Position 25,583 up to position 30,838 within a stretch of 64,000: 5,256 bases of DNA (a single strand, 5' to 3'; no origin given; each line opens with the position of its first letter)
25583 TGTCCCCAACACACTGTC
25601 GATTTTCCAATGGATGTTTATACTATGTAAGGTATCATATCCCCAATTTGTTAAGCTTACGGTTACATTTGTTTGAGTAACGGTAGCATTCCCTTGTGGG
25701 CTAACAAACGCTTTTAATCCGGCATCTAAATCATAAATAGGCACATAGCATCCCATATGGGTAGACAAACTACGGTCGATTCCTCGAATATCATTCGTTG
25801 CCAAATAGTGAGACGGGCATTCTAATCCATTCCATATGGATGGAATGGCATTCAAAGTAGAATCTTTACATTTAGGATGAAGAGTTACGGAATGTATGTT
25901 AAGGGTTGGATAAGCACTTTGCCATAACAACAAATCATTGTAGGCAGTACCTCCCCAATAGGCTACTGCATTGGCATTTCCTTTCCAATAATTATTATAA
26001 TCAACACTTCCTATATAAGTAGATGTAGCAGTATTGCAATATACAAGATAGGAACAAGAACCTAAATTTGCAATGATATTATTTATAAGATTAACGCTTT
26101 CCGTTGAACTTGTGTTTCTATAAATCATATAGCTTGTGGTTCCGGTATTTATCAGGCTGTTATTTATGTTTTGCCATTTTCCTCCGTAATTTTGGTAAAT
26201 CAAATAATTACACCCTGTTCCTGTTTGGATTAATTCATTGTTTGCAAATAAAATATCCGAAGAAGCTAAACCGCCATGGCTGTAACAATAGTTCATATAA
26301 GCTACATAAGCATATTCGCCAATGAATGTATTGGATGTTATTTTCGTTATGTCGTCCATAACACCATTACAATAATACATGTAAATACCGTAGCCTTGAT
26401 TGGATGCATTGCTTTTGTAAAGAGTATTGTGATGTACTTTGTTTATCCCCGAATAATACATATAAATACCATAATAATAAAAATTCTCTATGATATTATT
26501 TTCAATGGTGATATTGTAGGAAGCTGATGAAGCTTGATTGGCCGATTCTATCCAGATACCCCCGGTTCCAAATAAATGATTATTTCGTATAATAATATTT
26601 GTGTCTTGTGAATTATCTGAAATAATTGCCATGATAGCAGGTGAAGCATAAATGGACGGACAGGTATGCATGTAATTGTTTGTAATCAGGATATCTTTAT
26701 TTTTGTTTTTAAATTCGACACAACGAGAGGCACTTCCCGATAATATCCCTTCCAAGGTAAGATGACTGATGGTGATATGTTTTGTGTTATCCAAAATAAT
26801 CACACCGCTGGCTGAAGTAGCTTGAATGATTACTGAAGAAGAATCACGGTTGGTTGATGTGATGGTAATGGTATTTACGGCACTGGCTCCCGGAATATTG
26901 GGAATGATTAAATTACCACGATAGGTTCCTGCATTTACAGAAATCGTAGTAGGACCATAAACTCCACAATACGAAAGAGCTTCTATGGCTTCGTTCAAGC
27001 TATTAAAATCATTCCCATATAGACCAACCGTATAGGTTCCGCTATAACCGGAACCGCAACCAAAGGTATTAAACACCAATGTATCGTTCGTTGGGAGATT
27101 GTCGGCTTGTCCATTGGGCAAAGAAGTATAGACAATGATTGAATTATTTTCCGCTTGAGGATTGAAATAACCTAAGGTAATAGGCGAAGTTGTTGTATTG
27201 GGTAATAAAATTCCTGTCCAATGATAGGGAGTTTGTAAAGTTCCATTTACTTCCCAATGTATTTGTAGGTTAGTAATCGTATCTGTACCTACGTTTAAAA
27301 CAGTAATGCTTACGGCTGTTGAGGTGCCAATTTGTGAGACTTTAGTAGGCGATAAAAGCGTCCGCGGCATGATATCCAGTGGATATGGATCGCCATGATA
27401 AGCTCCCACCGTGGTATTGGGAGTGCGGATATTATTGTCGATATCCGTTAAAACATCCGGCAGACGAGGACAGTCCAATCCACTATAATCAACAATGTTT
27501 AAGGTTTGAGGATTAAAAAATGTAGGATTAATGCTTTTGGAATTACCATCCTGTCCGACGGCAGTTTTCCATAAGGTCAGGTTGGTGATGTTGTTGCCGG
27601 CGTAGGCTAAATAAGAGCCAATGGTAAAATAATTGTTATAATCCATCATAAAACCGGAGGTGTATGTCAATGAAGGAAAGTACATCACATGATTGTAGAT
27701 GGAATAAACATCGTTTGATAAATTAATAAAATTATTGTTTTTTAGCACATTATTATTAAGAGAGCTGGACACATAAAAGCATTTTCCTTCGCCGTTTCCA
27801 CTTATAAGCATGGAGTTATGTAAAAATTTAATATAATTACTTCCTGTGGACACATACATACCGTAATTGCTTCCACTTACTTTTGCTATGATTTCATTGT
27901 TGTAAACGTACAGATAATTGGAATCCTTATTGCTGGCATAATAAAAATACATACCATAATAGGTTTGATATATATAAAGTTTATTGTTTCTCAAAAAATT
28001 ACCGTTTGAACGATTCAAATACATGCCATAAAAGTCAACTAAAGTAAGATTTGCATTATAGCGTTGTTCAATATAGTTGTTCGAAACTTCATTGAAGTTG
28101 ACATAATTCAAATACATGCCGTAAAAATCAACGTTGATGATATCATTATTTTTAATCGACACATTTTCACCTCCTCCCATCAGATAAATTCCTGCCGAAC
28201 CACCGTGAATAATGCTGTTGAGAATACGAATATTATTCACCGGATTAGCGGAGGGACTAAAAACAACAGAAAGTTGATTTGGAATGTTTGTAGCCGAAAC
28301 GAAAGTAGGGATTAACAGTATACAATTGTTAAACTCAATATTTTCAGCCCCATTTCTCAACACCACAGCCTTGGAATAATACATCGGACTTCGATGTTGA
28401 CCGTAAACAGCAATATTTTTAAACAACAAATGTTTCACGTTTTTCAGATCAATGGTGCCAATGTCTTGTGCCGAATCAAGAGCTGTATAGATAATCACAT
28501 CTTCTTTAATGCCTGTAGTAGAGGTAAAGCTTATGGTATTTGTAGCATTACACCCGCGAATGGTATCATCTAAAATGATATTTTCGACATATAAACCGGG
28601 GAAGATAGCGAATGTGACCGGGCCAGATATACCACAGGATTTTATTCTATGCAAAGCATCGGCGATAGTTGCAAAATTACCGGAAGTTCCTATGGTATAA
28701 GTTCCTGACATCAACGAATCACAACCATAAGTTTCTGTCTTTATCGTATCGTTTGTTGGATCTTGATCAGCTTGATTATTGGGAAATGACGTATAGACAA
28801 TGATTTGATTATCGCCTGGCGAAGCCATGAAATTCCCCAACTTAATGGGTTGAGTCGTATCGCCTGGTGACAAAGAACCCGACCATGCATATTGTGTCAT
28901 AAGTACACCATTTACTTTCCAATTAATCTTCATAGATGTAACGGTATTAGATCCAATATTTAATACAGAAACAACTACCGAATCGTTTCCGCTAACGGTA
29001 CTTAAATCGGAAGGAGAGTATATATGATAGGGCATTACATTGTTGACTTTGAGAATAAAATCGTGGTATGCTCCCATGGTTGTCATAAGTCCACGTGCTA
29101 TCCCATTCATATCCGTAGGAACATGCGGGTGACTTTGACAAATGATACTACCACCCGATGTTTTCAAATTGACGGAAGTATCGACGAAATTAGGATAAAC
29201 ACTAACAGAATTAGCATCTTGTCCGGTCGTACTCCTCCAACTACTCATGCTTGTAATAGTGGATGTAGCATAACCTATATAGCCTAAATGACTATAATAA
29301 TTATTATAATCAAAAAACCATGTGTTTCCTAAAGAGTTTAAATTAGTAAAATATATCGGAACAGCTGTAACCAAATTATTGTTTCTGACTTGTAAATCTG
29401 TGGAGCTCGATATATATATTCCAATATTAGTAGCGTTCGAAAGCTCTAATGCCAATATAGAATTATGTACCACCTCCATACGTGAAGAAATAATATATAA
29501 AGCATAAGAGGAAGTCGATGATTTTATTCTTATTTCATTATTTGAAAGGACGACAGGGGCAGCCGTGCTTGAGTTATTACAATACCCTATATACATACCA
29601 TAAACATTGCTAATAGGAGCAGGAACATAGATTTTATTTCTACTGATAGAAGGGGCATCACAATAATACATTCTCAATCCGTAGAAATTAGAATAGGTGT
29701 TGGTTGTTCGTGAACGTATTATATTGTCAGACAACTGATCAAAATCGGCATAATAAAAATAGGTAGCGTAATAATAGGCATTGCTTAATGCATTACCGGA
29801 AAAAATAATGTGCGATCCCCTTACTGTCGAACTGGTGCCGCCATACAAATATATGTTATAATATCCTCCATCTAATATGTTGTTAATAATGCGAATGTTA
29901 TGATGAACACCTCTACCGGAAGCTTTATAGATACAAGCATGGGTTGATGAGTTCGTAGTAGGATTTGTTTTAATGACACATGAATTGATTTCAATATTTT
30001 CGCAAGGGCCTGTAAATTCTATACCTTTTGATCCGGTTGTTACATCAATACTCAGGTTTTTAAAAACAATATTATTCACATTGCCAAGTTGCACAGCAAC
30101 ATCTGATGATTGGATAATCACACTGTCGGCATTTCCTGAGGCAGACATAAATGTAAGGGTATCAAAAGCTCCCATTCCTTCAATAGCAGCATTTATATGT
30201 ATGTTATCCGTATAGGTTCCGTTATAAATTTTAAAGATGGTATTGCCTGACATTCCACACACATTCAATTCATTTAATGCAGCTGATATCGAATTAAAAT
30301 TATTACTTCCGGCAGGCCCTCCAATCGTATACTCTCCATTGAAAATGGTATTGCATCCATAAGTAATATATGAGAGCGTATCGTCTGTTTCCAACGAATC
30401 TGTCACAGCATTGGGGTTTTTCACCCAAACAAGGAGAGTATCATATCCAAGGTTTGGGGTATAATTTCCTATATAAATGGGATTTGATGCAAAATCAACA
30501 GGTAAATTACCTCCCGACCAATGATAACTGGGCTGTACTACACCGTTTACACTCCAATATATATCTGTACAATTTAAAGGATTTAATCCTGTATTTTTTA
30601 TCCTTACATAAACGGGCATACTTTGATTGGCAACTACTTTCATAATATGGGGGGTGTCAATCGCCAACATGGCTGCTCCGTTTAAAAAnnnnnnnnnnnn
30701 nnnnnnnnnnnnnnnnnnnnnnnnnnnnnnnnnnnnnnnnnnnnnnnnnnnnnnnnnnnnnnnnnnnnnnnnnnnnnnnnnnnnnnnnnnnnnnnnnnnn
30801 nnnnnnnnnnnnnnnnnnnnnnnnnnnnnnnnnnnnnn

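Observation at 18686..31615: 12.9-kb single ORF: a T9SS cargo made of six complete, independently capped beta-helix units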

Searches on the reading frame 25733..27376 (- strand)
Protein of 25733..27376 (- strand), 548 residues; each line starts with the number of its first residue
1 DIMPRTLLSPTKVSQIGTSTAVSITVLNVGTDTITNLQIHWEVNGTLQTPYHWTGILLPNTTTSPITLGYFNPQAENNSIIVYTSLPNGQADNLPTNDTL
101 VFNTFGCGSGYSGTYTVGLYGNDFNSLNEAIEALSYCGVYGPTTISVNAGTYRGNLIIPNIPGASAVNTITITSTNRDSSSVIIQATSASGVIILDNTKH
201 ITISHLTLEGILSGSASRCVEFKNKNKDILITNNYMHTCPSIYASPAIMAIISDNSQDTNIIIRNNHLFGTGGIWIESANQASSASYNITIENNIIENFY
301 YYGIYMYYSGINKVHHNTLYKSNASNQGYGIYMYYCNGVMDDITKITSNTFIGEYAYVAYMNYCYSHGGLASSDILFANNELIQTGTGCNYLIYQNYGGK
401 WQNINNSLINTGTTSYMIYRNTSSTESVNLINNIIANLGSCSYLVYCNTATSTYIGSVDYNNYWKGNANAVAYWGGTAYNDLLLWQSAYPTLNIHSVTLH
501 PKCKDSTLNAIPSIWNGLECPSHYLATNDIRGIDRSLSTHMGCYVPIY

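Call 11: search_protein_families(library=pfam, proteins=[window:25733-27376:-], max_evalue=1)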
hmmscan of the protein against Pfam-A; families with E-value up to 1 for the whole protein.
window:25733-27376:- (548 aa): 2 families
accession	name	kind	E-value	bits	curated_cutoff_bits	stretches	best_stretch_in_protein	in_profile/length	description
PF13229.12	Beta_helix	-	3e-08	33.9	25.9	1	176-334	9-145/158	Right handed beta helix region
PF05048.19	NosD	-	0.00039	20.4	23.6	1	181-353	9-148/212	Periplasmic copper-binding protein (NosD)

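Call 12: search_protein_families(library=ncbifam, proteins=[window:25733-27376:-], max_evalue=1)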
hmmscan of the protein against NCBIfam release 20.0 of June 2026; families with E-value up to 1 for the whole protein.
window:25733-27376:- (548 aa): 1 family
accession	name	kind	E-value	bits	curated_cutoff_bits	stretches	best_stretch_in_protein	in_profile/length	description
TIGR03804.1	para_beta_helix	repeat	4.3e-05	23.1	19.45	2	286-323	7-43/44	parallel beta-helix repeat protein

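Call 52: search_solved_structures(query=window:25733-27376:-, max_evalue=10)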
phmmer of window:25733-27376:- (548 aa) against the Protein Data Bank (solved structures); distinct sequences matched with E-value up to 10: 0.

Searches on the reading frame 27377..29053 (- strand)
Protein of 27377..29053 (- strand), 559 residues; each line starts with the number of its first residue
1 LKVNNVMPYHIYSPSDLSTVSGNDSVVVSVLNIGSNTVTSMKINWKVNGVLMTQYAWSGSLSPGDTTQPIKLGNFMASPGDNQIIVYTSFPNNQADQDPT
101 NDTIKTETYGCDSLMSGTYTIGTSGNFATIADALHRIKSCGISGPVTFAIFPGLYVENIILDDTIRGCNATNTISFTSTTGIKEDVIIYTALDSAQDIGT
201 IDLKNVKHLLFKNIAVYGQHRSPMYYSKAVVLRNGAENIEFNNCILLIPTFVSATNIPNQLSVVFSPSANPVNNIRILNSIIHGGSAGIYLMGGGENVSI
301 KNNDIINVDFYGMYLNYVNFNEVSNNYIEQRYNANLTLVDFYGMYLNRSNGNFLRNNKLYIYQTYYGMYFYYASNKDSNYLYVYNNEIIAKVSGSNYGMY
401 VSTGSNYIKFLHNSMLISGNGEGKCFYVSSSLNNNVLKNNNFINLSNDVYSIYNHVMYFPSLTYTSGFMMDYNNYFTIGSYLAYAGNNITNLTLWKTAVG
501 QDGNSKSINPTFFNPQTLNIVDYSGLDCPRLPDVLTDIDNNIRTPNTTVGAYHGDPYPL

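Call 11: search_protein_families(library=pfam, proteins=[window:27377-29053:-], max_evalue=1)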
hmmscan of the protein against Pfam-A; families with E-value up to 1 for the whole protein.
window:27377-29053:- (559 aa): 1 family
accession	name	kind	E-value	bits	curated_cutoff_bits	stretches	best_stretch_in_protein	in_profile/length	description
PF13229.12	Beta_helix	-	3.8e-06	27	25.9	1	205-387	7-157/158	Right handed beta helix region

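Call 12: search_protein_families(library=ncbifam, proteins=[window:27377-29053:-], max_evalue=1)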
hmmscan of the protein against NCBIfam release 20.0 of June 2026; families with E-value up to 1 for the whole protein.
window:27377-29053:- (559 aa): 1 family
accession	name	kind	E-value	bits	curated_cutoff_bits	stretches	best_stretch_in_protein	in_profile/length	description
TIGR03804.1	para_beta_helix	repeat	0.015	15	19.45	1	288-328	1-39/44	parallel beta-helix repeat protein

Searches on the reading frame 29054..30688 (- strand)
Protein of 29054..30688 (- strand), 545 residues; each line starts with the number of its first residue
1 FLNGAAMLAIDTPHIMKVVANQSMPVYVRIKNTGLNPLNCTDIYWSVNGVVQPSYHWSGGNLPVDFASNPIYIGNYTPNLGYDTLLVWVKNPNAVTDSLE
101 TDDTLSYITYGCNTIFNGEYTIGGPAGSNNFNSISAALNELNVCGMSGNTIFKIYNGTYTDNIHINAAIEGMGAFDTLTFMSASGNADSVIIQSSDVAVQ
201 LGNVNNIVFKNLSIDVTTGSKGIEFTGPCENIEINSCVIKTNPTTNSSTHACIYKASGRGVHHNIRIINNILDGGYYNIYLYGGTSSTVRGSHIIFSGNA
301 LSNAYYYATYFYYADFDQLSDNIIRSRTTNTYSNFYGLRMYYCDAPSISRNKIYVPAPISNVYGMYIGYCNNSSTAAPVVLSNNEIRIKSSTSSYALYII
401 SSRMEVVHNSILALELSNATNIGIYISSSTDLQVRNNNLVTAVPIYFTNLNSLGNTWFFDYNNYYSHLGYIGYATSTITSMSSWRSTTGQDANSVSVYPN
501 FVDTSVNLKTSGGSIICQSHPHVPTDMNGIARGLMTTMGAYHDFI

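Call 11: search_protein_families(library=pfam, proteins=[window:29054-30688:-], max_evalue=1)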
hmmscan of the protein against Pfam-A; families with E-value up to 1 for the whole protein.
window:29054-30688:- (545 aa): 0 families

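Call 12: search_protein_families(library=ncbifam, proteins=[window:29054-30688:-], max_evalue=1)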
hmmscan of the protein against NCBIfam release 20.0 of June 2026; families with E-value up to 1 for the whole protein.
window:29054-30688:- (545 aa): 0 families

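Call 15: find_homologous_proteins(query=A1)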
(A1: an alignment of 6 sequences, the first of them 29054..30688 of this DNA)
Query A1 (6 sequences) (545 aa, profile of the alignment): 26 proteins with E <= 0.001 among 8000 candidates.
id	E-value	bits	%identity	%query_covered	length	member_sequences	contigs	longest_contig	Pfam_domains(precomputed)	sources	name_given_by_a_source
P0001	6.6e-193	660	41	79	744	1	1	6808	PF13229.13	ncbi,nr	ncbi:MAG: hypothetical protein GX330_02560, partial [Bacteroidales bacterium]|nr:hypothetical protei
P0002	1.1e-178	613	68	99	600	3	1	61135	-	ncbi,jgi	jgi:hypothetical protein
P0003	6.4e-142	492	27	96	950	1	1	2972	-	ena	-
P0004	1.7e-114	401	29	87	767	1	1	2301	-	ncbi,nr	ncbi:MAG: hypothetical protein IH599_07540, partial [Bacteroidales bacterium]|nr:hypothetical protei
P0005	3.2e-113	397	35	99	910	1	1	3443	PF13229.13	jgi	jgi:hypothetical protein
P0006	3.0e-84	302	39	68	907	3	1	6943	-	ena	-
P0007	4.5e-81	291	26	78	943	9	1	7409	PF05048.20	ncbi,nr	ncbi:MAG: hypothetical protein KDI38_18920, partial [Calditrichaeota bacterium]|nr:hypothetical prot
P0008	7.4e-67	244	28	93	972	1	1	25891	PF18962.8,PF18911.7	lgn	-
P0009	9.7e-48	181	27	77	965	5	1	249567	PF19081.7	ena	-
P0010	1.5e-47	180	27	77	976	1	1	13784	-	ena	-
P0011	4.3e-47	179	28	92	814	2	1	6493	PF18962.8,PF18911.7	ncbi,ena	-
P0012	2.0e-46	177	30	70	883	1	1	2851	PF13229.13,PF20009.5,PF05048.20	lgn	-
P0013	4.5e-45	172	32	52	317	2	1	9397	PF13229.13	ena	-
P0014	3.3e-42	163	25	68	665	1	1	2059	PF00801.27,PF18962.8,PF18911.7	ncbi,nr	ncbi:MAG: T9SS type A sorting domain-containing protein, partial [Flavobacteriales bacterium]|nr:T9S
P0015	1.1e-41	161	29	60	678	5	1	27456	PF05048.20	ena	-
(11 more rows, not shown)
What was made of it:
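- Tried and rejected: I used the six-module profile instead (call 15).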

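Call 16: search_solved_structures(query=A1, max_evalue=1, show_alignments=2)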
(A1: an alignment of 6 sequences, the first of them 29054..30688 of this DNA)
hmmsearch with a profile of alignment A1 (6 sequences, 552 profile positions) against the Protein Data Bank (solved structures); distinct sequences matched with E-value up to 1: 2.
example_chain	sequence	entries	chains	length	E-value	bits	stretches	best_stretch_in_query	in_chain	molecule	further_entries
1gq8_A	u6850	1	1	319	0.14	13.6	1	125-215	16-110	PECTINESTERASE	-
1xg2_A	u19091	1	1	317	0.2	13.2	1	126-247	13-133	Pectinesterase 1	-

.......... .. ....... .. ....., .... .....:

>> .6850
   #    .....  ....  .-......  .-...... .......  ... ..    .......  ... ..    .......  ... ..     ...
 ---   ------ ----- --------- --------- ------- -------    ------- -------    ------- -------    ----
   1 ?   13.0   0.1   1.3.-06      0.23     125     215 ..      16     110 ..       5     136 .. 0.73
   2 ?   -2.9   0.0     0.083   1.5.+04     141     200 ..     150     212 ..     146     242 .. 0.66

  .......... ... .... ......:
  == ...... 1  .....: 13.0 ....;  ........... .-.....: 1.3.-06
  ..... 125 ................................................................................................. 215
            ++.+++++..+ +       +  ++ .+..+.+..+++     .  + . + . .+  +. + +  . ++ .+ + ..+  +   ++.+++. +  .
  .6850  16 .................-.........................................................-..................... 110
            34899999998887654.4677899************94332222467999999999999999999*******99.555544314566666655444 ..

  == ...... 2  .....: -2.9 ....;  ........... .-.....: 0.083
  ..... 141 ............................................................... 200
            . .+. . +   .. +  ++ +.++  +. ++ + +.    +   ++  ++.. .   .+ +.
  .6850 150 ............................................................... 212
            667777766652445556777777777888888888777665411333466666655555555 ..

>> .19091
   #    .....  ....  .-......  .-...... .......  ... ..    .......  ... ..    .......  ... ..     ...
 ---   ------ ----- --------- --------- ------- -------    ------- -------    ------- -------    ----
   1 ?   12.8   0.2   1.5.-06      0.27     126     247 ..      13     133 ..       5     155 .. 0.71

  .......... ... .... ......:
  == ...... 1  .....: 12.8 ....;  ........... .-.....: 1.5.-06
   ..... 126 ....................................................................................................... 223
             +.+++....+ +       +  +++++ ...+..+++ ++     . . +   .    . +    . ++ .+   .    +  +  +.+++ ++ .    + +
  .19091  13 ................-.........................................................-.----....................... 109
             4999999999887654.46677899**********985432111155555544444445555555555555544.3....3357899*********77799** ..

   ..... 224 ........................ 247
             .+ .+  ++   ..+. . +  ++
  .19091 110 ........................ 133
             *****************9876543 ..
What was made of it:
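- The N-cap region resembles pectinesterase only weakly (E 0.14, call 16).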

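Call 29: search_protein_representatives(alignment_id=A1)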
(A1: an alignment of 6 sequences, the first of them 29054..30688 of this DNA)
Query: 6 sequences, 552 profile positions. Proteins with E-value up to 0.001 (for the whole library): 11187; up to 1e-10: 7525; up to 1e-30: 4315. The best 150 are listed.
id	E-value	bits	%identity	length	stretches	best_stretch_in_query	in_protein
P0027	0.0e+00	3145.1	-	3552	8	3-551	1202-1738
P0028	0.0e+00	2658.8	-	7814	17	11-542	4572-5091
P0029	0.0e+00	2254.0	-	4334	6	4-549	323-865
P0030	0.0e+00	2253.0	-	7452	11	22-542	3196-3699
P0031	0.0e+00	2233.8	-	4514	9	5-550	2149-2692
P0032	0.0e+00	2232.6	-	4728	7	4-550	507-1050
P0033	0.0e+00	2167.1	-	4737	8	4-550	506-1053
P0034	0.0e+00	2066.4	-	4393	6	5-550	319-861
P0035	0.0e+00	2038.9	-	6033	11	4-547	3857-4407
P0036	0.0e+00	2032.5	-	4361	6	5-548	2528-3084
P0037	0.0e+00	2030.8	-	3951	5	13-549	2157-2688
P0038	0.0e+00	2015.5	-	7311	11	4-543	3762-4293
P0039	0.0e+00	1985.0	-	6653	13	5-540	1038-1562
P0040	0.0e+00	1970.7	-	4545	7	5-550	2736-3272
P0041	0.0e+00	1898.1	-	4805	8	5-549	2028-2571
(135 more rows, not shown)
